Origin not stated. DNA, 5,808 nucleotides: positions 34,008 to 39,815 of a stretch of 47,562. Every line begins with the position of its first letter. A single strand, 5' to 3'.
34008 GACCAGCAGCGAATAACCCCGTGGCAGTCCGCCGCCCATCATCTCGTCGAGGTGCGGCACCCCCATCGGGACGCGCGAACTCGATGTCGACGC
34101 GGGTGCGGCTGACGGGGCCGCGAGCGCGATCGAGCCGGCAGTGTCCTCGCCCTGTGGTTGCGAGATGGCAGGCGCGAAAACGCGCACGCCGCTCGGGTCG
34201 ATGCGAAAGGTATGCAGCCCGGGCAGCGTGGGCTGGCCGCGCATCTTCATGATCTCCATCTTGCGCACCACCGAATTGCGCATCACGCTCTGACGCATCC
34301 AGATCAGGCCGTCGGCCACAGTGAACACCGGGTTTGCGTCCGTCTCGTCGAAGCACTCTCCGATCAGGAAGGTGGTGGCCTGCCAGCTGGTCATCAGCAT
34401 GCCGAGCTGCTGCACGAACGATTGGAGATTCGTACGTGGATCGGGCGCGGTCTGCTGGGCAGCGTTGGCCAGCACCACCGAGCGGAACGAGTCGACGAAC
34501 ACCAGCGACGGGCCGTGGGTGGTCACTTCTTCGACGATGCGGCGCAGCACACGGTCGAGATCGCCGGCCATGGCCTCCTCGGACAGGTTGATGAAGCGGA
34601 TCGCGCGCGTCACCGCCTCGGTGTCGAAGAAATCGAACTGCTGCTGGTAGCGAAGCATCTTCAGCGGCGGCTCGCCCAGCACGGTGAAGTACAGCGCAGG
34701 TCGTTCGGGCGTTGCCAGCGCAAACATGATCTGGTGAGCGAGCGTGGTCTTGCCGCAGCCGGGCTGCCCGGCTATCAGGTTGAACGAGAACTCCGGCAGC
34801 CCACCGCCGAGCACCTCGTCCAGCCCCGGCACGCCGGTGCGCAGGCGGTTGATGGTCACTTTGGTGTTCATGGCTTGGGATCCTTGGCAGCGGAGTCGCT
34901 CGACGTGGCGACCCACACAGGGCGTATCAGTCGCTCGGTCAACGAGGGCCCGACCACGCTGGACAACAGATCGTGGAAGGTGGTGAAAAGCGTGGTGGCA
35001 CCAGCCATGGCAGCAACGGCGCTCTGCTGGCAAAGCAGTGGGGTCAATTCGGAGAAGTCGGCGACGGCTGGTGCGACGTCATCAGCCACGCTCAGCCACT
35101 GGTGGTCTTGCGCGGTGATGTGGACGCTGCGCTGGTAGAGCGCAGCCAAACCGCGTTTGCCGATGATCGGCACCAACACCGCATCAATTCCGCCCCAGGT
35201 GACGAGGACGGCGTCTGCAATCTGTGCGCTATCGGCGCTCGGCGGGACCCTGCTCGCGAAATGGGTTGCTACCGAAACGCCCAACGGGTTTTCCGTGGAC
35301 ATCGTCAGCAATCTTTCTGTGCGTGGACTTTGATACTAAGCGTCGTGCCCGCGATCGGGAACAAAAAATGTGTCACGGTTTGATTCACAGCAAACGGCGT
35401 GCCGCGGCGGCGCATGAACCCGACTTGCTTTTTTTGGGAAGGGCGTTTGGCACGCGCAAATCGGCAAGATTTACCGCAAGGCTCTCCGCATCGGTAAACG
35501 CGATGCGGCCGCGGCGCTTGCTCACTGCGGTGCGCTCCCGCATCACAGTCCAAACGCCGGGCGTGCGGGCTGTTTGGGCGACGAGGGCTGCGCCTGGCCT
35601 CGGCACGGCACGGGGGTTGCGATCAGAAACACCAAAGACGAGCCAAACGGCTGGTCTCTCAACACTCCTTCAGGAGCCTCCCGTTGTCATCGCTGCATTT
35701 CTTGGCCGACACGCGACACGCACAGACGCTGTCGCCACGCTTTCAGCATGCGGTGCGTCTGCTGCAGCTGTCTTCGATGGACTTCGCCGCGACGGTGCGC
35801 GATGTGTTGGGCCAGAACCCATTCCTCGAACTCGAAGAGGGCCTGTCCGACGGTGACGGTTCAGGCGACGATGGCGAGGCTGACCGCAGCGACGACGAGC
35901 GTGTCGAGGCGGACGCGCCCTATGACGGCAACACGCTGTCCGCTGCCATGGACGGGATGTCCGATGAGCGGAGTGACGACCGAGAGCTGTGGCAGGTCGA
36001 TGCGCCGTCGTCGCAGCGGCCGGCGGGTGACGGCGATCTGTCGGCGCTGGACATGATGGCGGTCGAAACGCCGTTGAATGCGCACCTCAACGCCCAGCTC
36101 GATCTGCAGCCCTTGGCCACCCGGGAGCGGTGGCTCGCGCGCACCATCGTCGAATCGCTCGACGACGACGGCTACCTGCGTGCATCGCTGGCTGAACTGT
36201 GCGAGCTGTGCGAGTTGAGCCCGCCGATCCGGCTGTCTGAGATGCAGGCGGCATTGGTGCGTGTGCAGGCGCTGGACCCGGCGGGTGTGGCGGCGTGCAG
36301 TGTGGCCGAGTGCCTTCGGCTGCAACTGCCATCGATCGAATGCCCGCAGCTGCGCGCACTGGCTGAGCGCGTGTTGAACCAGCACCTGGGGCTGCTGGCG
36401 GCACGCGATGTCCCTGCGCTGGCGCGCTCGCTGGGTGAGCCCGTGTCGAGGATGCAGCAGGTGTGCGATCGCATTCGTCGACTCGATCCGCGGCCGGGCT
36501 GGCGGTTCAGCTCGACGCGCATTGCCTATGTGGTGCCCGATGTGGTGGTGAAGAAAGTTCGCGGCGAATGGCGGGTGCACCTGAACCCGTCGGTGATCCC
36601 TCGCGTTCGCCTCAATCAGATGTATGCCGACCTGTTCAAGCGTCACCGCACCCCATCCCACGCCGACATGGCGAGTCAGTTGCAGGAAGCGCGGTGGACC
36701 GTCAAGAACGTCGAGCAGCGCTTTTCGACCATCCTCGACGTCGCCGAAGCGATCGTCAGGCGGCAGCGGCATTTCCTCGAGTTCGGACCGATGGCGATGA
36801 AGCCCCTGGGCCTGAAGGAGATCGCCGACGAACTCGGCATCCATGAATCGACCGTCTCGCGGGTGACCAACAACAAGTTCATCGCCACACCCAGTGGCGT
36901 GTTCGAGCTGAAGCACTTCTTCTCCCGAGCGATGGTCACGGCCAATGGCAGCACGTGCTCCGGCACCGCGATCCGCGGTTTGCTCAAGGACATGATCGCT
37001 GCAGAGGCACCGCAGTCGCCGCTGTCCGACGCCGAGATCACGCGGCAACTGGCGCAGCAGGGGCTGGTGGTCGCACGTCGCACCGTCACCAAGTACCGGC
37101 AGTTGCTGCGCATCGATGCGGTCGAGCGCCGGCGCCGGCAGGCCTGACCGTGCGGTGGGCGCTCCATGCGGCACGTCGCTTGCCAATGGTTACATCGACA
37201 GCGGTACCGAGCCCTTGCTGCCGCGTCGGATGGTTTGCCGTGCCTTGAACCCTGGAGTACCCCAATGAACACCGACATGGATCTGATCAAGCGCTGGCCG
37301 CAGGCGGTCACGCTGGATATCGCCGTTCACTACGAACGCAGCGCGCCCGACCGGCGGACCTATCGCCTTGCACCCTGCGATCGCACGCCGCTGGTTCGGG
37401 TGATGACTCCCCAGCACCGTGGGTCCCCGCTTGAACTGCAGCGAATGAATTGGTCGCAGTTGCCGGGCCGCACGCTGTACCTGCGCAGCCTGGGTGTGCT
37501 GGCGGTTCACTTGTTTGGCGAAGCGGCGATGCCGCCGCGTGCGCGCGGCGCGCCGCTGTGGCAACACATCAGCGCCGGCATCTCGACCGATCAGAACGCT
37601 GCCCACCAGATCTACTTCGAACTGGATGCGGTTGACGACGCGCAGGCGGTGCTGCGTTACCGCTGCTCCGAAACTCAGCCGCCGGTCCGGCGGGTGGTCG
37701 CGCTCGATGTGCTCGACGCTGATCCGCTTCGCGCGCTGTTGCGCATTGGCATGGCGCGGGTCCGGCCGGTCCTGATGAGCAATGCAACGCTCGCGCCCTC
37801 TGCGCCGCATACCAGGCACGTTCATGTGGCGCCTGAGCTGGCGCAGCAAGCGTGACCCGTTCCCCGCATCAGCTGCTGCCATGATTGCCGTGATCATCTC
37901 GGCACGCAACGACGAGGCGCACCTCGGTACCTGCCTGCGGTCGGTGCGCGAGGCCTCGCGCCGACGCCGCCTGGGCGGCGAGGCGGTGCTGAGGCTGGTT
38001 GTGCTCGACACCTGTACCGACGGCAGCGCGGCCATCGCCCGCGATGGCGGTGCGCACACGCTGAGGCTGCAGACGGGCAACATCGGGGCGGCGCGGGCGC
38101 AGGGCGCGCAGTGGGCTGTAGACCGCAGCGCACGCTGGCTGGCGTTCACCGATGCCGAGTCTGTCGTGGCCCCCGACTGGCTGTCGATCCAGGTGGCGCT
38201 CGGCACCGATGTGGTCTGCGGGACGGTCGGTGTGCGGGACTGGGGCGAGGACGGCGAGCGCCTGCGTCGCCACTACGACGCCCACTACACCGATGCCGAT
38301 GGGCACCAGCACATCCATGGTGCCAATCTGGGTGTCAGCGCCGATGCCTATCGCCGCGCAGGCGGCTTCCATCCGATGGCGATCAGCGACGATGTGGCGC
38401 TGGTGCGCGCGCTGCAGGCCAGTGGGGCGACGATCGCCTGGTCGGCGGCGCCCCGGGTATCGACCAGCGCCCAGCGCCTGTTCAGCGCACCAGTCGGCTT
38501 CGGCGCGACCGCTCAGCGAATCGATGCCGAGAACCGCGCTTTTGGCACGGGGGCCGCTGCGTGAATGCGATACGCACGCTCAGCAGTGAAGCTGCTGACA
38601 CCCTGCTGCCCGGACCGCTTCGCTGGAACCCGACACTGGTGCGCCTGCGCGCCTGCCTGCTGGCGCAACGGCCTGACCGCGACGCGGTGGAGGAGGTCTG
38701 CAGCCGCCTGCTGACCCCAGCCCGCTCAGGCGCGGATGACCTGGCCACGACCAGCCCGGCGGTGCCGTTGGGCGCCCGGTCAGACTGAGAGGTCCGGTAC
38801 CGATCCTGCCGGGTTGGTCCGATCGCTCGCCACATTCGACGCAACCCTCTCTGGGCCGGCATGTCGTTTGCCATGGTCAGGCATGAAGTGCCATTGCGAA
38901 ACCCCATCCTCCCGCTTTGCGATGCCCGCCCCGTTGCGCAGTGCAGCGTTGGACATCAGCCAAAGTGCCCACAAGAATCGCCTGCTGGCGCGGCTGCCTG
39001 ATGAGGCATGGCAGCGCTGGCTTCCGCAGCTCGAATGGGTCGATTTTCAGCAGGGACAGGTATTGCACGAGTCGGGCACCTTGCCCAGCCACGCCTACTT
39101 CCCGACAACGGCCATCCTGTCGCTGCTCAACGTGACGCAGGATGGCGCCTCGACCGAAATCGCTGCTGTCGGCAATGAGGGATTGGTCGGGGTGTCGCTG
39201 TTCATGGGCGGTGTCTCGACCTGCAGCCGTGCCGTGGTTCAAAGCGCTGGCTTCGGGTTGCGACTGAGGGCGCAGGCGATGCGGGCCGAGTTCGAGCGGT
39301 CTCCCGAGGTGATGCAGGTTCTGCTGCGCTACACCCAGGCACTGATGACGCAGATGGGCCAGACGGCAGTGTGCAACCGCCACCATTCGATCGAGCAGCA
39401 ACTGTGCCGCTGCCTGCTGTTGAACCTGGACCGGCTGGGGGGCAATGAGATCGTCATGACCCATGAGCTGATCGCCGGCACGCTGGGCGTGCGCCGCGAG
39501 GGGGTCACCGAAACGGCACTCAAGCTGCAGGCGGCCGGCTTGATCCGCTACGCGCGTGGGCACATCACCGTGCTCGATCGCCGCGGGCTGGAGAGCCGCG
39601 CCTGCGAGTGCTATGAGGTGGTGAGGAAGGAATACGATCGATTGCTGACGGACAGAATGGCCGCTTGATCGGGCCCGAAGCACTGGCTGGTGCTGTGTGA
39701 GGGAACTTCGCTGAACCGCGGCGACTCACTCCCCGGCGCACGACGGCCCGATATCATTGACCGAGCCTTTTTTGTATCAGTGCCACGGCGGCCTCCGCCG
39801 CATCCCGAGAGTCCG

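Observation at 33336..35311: KaiC-like ATPase operon without KaiA or KaiB, led by an uncharacterised 147-aa protein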

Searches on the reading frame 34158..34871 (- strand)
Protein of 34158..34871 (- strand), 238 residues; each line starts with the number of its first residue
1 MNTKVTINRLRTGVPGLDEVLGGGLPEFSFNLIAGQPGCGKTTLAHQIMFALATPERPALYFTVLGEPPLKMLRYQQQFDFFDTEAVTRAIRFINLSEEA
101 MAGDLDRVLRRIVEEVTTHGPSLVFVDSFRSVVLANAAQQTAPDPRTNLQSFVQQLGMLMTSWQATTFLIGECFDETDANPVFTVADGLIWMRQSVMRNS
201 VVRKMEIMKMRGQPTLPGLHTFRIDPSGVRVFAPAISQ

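Call 30: search_solved_structures(query=window:34158-34871:-, max_evalue=0.001, show_alignments=3)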
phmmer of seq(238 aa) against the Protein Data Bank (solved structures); distinct sequences matched with E-value up to 0.001: 80 (the best 60 are shown).
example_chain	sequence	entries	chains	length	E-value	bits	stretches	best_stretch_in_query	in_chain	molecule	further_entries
8zn5_B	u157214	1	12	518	3.2e-26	95.7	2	5-233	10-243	KaiC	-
8zn6_F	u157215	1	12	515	9.3e-21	77.8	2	5-233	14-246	KaiC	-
8zn7_D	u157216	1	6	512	2.7e-20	76.3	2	4-233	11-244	KaiC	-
4dug_A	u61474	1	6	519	2.8e-20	76.3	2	6-233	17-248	Circadian clock protein kinase kaiC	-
3k0a_A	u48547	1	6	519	5e-20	75.5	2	6-233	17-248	Circadian clock protein kinase KaiC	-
1u9i_A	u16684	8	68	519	5.2e-20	75.4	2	6-233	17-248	KaiC | Circadian clock protein kinase kaiC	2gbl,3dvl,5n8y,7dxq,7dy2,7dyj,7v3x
1tf7_A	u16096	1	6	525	5.4e-20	75.3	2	6-233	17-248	KaiC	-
8jon_A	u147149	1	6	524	7e-20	75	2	7-233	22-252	Circadian clock oscillator protein KaiC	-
3k09_A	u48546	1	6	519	7e-20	75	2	6-233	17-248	Circadian clock protein kinase kaiC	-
4ijm_A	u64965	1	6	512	8.2e-20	74.8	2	7-233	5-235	Circadian clock protein kinase KaiC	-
3k0e_A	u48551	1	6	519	9.3e-20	74.6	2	6-233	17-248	Circadian clock protein kinase KaiC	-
7wdc_A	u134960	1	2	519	1.2e-19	74.2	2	6-233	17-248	Circadian clock protein kinase KaiC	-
7x1y_A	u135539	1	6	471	1.9e-19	73.6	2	7-233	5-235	Circadian clock oscillator protein KaiC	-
8wve_A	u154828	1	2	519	1.9e-19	73.5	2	6-233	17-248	Circadian clock oscillator protein KaiC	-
7dyk_A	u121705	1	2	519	2.2e-19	73.3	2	6-233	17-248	Circadian clock protein kinase KaiC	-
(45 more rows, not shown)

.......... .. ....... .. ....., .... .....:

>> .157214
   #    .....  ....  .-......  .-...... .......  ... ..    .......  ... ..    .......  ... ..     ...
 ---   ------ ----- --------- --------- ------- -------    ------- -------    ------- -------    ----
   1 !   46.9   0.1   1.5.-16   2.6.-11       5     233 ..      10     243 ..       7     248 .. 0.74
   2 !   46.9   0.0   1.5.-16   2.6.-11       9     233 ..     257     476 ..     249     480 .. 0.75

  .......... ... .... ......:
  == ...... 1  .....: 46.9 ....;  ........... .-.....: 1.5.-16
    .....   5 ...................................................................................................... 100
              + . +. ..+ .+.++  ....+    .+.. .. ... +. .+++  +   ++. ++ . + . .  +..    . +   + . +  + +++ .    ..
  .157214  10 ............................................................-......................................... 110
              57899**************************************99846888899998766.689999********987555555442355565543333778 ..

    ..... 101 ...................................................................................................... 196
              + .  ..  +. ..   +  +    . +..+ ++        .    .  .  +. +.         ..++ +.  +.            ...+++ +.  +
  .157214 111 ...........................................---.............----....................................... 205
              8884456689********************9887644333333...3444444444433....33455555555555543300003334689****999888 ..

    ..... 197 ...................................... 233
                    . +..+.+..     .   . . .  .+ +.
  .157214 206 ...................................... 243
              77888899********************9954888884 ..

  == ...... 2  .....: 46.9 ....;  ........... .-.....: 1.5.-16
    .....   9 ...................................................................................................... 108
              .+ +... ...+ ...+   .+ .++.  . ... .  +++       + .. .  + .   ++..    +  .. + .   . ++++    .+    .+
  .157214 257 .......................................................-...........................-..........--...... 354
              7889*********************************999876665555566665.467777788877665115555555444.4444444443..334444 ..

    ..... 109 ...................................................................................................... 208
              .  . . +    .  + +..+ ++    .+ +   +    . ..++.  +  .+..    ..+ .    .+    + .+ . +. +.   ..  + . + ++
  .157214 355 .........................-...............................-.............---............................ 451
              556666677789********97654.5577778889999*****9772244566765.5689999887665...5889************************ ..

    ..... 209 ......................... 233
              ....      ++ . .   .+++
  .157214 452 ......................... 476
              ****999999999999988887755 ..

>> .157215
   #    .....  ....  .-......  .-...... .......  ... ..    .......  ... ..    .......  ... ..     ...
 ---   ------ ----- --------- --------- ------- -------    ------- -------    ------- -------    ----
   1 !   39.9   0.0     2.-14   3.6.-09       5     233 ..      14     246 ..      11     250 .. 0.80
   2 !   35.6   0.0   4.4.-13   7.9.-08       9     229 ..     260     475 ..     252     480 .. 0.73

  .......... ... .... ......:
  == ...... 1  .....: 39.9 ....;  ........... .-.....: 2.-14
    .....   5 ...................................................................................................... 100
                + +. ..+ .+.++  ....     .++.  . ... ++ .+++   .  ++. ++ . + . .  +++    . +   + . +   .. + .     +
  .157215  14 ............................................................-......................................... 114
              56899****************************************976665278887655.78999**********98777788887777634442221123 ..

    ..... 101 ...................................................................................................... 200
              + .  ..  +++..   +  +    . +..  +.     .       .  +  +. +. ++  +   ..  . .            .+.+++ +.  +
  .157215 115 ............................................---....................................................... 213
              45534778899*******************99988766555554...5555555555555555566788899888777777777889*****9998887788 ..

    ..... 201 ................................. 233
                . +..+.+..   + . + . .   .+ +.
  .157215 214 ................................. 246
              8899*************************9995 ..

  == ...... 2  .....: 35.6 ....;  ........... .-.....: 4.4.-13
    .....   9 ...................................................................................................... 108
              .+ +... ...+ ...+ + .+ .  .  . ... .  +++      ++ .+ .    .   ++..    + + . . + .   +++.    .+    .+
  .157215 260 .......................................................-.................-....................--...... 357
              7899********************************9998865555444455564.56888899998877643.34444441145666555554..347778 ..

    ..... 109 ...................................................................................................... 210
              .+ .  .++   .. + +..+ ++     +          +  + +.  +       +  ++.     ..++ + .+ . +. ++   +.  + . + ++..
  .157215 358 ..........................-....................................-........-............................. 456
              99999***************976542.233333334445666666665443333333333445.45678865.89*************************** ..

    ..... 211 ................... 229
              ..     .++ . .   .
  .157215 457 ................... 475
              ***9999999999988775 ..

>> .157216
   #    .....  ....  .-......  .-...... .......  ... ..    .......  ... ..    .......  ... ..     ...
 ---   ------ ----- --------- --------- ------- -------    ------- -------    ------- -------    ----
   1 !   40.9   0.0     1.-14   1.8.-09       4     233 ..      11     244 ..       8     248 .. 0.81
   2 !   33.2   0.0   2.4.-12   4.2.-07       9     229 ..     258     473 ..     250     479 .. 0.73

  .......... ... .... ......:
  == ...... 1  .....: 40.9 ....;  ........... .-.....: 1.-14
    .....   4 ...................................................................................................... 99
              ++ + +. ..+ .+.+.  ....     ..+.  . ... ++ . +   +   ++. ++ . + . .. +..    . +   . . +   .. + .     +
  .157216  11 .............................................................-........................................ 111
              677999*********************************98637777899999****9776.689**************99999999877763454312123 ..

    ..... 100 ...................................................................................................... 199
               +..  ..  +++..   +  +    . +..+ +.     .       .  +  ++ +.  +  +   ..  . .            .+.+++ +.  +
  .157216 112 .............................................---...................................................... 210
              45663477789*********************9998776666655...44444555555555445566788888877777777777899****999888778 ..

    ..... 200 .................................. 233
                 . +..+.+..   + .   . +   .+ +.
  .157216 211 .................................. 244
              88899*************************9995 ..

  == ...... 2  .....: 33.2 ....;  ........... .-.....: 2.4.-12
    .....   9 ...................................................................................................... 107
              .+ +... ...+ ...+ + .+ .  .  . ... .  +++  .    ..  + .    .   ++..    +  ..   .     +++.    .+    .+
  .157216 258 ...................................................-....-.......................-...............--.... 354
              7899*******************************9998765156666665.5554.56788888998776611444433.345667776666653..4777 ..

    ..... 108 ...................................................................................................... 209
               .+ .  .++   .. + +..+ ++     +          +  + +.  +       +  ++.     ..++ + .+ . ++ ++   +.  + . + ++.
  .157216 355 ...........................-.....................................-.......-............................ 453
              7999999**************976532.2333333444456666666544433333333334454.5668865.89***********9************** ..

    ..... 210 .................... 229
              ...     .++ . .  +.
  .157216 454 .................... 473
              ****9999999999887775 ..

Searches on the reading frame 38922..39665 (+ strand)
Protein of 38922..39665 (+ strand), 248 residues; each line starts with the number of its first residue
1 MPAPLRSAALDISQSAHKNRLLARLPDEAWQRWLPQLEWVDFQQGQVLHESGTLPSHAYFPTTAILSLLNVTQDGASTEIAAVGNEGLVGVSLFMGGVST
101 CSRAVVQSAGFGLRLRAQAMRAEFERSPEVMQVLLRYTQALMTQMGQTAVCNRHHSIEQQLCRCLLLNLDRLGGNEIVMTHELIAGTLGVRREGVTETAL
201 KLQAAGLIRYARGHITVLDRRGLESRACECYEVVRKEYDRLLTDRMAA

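Call 53: search_solved_structures(query=window:38922-39665:+, max_evalue=0.01, show_alignments=0)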
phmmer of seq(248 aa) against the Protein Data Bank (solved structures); distinct sequences matched with E-value up to 0.01: 9.
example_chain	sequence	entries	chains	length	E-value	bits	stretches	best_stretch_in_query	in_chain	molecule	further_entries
3dv8_A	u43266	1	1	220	7.2e-08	35.3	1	156-225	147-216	transcriptional regulator, Crp/Fnr family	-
3dkw_A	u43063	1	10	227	0.00071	22.2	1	22-224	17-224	DNR protein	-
3d0s_A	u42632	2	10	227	0.0048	19.5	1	34-226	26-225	TRANSCRIPTIONAL REGULATORY PROTEIN | PROBABLE TRANSCRIPTIONAL REGULATORY PROTEIN (PROBABLY CRP/ FNR-FAMILY)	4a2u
3mzh_A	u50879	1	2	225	0.0048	19.5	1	34-226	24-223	PROBABLE TRANSCRIPTIONAL REGULATORY PROTEIN (PROBABLY CRP/FNR-FAMILY)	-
3h3u_A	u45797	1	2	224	0.0049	19.4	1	34-226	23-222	PROBABLE TRANSCRIPTIONAL REGULATORY PROTEIN (PROBABLY CRP/FNR-FAMILY)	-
4cyd_A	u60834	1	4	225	0.0056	19.3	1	32-227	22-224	PROBABLE TRANSCRIPTION REGULATOR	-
4byy_A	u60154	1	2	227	0.0057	19.2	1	32-227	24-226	TRANSCRIPTIONAL REGULATOR, CRP/FNR FAMILY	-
3i54_A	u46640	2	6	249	0.006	19.2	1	34-226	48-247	Transcriptional regulator, Crp/Fnr family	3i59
3r6s_A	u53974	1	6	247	0.0071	18.9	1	31-227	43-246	transcription regulator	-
